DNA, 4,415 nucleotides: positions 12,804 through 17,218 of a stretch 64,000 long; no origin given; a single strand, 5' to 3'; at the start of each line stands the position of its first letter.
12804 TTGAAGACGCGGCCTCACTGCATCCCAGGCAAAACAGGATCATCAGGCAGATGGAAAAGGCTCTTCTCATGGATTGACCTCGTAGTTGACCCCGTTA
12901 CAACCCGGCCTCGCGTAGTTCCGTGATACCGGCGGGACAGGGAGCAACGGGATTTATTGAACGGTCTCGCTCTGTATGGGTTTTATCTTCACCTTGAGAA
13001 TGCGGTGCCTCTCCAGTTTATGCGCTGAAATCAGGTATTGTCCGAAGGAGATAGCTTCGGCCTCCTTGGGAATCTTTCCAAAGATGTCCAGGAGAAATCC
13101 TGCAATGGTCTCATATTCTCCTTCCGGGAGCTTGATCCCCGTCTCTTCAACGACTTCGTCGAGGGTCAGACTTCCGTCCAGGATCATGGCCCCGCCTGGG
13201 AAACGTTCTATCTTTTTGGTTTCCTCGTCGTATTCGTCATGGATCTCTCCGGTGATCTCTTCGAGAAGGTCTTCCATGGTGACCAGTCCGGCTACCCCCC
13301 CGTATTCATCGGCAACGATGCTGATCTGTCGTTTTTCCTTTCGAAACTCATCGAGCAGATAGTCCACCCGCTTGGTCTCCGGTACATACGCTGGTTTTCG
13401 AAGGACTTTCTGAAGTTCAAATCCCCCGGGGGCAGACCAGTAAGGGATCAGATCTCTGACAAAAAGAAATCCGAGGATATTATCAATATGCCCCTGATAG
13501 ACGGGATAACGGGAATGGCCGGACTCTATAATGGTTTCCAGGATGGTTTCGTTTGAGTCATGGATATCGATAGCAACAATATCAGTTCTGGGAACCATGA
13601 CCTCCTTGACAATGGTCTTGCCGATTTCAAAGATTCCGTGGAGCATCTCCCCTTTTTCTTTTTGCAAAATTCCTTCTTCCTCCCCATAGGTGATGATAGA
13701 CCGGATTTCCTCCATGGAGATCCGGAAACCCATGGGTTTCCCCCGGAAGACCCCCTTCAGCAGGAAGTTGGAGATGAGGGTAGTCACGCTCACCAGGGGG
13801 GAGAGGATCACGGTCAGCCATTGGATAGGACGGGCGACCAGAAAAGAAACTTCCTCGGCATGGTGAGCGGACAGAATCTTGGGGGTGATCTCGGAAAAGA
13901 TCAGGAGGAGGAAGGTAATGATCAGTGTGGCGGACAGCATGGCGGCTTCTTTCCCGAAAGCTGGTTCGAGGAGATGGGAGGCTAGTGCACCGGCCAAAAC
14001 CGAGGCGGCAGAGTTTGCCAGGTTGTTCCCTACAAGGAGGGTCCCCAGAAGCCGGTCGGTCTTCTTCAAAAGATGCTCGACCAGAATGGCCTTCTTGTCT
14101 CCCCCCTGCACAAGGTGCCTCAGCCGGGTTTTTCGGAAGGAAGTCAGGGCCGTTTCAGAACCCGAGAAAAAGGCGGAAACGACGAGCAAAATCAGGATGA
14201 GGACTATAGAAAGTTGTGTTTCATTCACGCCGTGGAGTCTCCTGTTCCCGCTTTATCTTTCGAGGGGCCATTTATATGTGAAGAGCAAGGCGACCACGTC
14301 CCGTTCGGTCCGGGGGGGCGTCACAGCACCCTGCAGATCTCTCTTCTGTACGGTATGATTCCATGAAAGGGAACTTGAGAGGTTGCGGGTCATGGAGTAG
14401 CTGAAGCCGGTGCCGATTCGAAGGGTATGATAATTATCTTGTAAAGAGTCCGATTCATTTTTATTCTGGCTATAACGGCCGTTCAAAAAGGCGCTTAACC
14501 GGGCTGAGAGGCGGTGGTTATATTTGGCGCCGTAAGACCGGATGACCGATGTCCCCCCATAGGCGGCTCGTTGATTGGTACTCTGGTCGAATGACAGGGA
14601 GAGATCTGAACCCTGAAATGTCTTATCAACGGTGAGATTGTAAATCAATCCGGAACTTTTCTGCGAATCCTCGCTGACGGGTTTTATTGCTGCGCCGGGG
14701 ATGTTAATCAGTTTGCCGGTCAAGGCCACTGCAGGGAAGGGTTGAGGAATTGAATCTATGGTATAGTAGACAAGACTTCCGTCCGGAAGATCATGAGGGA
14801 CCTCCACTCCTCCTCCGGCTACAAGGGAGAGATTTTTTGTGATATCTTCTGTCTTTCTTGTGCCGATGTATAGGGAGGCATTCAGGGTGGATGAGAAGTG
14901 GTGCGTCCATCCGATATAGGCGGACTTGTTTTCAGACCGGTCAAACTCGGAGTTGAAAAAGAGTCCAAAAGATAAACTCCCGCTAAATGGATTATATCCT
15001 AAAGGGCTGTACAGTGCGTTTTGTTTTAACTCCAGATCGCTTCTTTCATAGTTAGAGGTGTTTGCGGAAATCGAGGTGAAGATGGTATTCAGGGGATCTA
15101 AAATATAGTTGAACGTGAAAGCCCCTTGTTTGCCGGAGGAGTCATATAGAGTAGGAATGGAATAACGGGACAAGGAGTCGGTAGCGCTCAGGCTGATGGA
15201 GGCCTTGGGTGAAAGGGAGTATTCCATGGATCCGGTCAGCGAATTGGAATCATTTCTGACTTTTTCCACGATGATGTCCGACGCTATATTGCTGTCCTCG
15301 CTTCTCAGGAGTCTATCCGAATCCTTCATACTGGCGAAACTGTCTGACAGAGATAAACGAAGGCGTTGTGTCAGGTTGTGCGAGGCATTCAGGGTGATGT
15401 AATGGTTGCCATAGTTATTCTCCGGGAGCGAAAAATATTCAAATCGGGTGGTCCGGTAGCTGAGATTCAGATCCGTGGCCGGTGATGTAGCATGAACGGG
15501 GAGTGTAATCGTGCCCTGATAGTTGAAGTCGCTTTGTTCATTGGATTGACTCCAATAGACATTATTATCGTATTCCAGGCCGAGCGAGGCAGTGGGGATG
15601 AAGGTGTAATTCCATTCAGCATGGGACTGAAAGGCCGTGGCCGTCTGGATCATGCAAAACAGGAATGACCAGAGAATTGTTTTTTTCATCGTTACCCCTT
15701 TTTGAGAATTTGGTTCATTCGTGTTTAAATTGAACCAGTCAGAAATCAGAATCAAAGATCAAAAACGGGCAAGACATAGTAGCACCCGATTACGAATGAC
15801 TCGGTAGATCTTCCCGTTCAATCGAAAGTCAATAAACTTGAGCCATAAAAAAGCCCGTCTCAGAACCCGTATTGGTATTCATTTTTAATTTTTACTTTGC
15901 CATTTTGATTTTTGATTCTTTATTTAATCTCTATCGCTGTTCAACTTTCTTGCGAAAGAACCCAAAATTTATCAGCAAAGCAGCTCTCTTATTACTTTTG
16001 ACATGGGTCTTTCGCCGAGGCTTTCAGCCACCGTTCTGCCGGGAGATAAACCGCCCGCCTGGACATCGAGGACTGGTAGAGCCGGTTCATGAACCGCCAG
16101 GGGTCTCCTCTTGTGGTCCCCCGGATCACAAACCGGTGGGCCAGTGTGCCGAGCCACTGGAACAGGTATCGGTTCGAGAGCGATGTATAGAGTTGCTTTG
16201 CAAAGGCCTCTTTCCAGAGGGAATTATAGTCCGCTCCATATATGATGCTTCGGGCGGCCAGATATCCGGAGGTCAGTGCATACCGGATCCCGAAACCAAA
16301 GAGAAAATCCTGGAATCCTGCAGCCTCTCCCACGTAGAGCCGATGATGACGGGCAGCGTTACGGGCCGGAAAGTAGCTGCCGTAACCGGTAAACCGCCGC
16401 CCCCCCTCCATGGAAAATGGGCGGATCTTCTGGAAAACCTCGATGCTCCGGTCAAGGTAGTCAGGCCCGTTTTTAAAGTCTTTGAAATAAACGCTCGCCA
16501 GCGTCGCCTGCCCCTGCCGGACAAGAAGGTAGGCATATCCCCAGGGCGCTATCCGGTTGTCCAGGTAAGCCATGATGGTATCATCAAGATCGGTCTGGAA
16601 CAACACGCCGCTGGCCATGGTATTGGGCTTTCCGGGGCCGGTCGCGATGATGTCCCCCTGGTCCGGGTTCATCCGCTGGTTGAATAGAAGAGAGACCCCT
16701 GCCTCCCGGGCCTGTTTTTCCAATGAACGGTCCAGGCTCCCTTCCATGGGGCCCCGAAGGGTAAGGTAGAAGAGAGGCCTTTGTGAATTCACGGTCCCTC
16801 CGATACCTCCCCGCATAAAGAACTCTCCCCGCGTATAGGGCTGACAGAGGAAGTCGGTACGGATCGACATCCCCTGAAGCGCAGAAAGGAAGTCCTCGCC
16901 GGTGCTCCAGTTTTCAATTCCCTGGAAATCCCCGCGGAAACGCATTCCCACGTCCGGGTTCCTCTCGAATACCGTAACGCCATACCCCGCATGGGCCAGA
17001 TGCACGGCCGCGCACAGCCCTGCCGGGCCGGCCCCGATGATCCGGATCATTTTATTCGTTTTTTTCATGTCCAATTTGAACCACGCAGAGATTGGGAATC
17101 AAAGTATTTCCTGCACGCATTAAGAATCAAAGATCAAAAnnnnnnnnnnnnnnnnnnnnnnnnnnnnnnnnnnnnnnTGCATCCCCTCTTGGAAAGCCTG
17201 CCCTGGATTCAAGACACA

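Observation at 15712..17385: FAD oxidoreductase gene bracketed by two direct copies of the foldback element; copy B fuses with coding sequence at both ends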

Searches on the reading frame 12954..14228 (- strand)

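Call 16: search_protein_families(library=pfam, proteins=[window:12954-14228:-])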
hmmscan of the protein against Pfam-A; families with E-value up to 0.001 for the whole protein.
window:12954-14228:- (424 aa): 3 families
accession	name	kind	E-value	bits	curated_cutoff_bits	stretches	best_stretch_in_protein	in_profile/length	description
PF01595.25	CNNM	-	1.9e-51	174.7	28.4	1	10-191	2-180/181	Cyclin M transmembrane N-terminal domain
PF03471.22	CorC_HlyC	-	5.3e-19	68.5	27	1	345-417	5-79/81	Transporter associated domain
PF00571.33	CBS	-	2.6e-13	50.5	24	2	277-326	7-56/57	CBS domain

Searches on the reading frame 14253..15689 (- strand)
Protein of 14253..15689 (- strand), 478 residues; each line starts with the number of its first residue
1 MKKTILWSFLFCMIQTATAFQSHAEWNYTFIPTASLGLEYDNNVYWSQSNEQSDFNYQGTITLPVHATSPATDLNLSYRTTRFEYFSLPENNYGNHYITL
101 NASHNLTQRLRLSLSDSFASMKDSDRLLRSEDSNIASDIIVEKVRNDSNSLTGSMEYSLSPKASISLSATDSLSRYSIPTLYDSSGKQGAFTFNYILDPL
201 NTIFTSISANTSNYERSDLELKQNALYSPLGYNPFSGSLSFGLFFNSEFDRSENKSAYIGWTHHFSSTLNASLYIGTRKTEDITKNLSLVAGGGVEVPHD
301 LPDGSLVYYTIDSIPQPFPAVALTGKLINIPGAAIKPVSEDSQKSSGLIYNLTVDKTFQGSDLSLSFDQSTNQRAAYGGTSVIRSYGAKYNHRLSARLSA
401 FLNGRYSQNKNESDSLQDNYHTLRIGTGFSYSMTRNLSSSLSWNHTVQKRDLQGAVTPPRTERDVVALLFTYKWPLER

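Call 16: search_protein_families(library=pfam, proteins=[window:14253-15689:-])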
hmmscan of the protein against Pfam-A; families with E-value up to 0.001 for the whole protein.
window:14253-15689:- (478 aa): 1 family
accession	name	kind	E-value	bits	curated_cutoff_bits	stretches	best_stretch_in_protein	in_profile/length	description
PF10082.15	BBP2_2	-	2e-07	30.7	23.7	1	368-453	277-361/378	Putative beta-barrel porin 2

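Call 69: find_encoding_contigs(protein=window:14253-15689:-, flank=3000, max_places=8)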
Protein window:14253-15689:- (478 aa): no gene with exactly this product is on record in the collection.

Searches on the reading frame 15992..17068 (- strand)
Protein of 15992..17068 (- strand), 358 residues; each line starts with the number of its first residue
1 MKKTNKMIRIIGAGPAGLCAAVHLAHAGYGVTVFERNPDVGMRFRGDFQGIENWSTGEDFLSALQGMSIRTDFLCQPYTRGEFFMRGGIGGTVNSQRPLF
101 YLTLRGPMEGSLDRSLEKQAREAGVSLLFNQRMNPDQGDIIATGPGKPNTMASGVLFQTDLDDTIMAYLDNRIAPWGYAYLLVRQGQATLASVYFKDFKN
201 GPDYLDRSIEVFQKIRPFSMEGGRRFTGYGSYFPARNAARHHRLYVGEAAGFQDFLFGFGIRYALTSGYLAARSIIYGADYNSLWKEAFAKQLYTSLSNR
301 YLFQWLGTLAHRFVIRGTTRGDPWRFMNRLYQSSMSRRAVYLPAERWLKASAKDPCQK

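Call 16: search_protein_families(library=pfam, proteins=[window:15992-17068:-])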
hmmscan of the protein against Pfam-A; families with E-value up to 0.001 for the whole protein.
window:15992-17068:- (358 aa): 9 families
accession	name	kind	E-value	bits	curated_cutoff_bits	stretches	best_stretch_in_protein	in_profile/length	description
PF13450.12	NAD_binding_8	-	5e-09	36.8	21.9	1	10-44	1-35/68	NAD(P)-binding Rossmann-like domain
PF01266.30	DAO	-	1.2e-07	32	27.9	1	10-41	4-35/353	FAD dependent oxidoreductase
PF03486.20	HI0933_like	-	3.1e-07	30.6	50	1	8-53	3-48/244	HI0933-like protein Rossmann domain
PF01494.25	FAD_binding_3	-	5.5e-05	23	22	1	10-47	6-43/349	FAD binding domain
PF01593.30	Amino_oxidase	-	0.0001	22.2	19.8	1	16-49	2-35/443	Flavin containing amine oxidoreductase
PF00890.30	FAD_binding_2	-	0.00029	20.6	20.4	1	10-40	4-34/414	FAD binding domain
PF13738.12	Pyr_redox_3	-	0.00053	19.8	30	1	10-44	2-36/305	Pyridine nucleotide-disulphide oxidoreductase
PF07992.20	Pyr_redox_2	-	0.00055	19.9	26.1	0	9-37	4-32/291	Pyridine nucleotide-disulphide oxidoreductase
PF00070.33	Pyr_redox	-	0.00081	20.3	22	0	10-41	4-35/82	Pyridine nucleotide-disulphide oxidoreductase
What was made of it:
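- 15992..17068 (-): FAD/NAD(P)-binding oxidoreductase gene, 358 aa. It sits in its ancestral position and is not cargo. Pfam NAD_binding_8 and DAO (call 16).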

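Call 48: find_encoding_contigs(protein=window:15992-17068:-, flank=6000, max_places=8)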
Protein window:15992-17068:- (358 aa): 1 contig read that carries it; 1 place shown.
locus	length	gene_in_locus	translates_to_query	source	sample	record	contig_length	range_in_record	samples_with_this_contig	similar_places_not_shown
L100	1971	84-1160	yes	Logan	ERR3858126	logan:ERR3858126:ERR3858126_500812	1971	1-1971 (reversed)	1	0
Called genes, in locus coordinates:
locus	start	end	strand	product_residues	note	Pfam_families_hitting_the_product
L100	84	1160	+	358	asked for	PF01266:DAO (weak), PF03486:HI0933_like (weak), PF13450:NAD_binding_8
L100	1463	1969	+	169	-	?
